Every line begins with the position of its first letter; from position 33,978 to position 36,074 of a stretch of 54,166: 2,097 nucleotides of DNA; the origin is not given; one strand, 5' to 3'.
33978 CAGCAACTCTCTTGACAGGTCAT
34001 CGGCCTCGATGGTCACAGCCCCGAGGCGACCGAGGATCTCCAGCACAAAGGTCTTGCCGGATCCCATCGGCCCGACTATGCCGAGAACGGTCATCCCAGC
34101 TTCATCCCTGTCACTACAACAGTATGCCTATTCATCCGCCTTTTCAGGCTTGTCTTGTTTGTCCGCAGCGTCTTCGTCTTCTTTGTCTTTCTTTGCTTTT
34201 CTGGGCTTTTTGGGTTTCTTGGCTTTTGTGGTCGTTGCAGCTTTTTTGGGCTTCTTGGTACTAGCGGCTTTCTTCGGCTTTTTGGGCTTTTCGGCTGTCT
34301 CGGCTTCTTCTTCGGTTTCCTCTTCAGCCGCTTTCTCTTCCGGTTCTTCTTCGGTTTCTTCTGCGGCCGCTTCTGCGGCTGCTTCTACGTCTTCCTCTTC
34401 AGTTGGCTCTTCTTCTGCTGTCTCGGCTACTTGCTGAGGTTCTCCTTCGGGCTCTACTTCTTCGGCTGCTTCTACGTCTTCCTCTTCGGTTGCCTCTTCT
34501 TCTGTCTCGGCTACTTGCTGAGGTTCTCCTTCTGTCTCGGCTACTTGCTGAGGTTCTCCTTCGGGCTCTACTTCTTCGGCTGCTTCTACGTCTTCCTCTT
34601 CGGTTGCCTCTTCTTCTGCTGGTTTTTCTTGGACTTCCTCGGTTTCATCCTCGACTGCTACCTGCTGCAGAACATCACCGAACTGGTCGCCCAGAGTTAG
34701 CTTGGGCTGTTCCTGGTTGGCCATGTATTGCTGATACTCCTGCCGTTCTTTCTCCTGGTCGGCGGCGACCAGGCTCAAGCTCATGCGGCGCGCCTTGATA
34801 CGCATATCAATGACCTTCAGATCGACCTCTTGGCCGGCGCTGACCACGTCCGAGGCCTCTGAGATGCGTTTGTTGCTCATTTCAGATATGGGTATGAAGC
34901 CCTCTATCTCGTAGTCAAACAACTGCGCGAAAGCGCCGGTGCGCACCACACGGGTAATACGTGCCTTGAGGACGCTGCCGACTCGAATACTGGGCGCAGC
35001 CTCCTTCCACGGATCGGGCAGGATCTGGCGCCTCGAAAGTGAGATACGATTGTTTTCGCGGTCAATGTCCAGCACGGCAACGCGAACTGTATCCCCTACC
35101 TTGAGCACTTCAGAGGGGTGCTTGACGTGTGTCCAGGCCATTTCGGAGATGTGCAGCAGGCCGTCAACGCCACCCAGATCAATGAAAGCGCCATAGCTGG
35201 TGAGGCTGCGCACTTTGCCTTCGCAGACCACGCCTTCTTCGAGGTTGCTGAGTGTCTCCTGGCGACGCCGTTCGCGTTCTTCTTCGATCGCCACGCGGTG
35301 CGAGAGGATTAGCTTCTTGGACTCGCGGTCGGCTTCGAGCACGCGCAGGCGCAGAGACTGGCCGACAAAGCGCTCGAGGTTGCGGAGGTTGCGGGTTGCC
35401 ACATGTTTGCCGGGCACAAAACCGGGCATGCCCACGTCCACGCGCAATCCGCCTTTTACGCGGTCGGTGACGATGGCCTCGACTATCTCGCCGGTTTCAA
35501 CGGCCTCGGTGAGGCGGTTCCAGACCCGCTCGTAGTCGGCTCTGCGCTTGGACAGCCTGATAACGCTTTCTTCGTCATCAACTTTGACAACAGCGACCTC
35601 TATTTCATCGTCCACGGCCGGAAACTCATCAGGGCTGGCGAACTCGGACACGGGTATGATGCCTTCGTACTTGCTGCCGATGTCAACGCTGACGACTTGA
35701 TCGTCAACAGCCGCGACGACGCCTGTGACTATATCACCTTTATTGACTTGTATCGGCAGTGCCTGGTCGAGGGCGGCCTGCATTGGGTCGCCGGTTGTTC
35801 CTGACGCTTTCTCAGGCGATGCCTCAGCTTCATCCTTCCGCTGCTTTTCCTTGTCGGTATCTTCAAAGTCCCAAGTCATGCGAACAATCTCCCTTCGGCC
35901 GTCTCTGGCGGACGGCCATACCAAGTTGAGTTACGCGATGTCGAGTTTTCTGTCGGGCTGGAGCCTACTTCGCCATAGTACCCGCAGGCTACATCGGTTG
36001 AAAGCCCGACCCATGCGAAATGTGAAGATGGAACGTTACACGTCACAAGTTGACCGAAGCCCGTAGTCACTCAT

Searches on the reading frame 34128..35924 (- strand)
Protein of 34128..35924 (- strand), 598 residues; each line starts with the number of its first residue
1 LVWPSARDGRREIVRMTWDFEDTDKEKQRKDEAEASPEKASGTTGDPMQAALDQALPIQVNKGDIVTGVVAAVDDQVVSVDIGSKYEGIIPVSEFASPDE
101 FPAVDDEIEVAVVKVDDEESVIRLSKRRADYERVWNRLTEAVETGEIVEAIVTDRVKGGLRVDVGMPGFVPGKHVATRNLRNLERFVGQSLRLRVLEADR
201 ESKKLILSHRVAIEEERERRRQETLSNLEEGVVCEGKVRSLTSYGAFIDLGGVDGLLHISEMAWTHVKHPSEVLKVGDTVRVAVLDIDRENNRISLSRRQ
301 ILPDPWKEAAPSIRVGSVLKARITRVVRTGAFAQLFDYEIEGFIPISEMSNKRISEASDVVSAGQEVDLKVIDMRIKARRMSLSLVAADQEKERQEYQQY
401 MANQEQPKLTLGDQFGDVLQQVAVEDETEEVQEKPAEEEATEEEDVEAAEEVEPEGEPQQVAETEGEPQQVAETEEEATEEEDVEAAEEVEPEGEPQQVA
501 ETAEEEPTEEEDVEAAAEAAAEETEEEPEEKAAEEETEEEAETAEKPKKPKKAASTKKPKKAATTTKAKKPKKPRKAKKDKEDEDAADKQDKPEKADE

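Call 12: search_protein_families(library=pfam, proteins=[window:34128-35924:-], max_evalue=0.001)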
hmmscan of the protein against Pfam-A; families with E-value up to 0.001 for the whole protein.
window:34128-35924:- (598 aa): 4 families
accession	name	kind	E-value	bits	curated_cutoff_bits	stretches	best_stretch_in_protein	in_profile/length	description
PF00575.29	S1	-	1.5e-66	221.2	22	4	229-299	3-74/74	S1 RNA binding domain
PF23459.1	S1_RRP5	-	1.9e-14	54.4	27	1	228-297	1-71/72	RRP5 S1 domain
PF21710.3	Spt6_S1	-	4.1e-09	37.1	27.5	0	223-299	9-87/91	Spt6, S1/OB domain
PF24685.1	OB_RRP5_4th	-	0.00018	21.9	31.5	0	315-375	8-72/92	RRP5 OB-fold domain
